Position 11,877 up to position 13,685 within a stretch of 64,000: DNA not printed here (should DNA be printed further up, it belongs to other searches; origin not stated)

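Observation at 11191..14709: Carotenoid-type cluster: overlapping CrtM/CrtB-like synthase and CrtN/CrtI-like desaturase with a convergent UbiA prenyltransferase and small membrane protein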

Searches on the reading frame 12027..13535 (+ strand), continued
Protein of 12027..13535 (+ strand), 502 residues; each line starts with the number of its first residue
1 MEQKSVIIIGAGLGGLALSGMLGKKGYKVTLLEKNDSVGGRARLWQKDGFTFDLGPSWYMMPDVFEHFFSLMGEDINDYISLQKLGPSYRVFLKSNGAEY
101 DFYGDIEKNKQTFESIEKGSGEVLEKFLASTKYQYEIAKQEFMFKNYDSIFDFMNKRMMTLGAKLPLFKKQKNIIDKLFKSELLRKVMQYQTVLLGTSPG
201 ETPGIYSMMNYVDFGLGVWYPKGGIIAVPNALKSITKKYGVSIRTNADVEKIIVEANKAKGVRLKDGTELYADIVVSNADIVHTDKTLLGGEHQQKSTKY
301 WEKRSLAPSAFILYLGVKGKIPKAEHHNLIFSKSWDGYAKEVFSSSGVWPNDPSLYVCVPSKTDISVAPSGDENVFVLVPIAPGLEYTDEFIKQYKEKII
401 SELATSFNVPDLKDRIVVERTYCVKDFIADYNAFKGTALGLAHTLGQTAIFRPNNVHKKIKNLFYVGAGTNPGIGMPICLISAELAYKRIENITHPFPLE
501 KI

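Call 48: get_annotated_region(hit=H23, flank=3000)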
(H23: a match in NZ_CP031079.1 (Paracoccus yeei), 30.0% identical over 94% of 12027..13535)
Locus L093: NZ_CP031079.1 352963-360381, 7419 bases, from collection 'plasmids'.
description: Paracoccus yeei strain CCUG 32053 plasmid pYEE1, complete sequence
organism: Paracoccus yeei (NCBI taxid 147645)
taxonomy: Bacteria; Pseudomonadota; Alphaproteobacteria; Rhodobacterales; Paracoccaceae; Paracoccus; Paracoccus yeei
host: -; source: Homo sapiens,single cell,eye; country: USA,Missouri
typing (MOB-suite, as given by PLSDB): non-mobilizable; replicon rep_cluster_969
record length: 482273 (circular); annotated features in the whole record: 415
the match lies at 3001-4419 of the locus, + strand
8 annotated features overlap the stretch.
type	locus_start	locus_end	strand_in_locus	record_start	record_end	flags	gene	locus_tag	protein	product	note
CDS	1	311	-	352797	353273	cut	-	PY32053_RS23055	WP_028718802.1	DUF1236 domain-containing protein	-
CDS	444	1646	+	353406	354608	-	-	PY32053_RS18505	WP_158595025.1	glycosyltransferase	-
CDS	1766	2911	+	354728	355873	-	crtY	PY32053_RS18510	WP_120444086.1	lycopene beta-cyclase CrtY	GO:0016117 - carotenoid biosynthetic process [Evidence IEA]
CDS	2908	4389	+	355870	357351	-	-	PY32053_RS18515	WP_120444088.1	phytoene desaturase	-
CDS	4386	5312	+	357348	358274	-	-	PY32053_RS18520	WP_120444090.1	phytoene/squalene synthase family protein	GO:0008299 - isoprenoid biosynthetic process [Evidence IEA]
CDS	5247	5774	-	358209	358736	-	-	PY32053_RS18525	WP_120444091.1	sterol desaturase family protein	GO:0008610 - lipid biosynthetic process [Evidence IEA]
CDS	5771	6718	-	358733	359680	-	-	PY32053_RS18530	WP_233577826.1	polyprenyl synthetase family protein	GO:0008299 - isoprenoid biosynthetic process [Evidence IEA]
CDS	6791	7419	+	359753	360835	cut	fni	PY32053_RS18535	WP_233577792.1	type 2 isopentenyl-diphosphate Delta-isomerase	GO:0008299 - isoprenoid biosynthetic process [Evidence IEA]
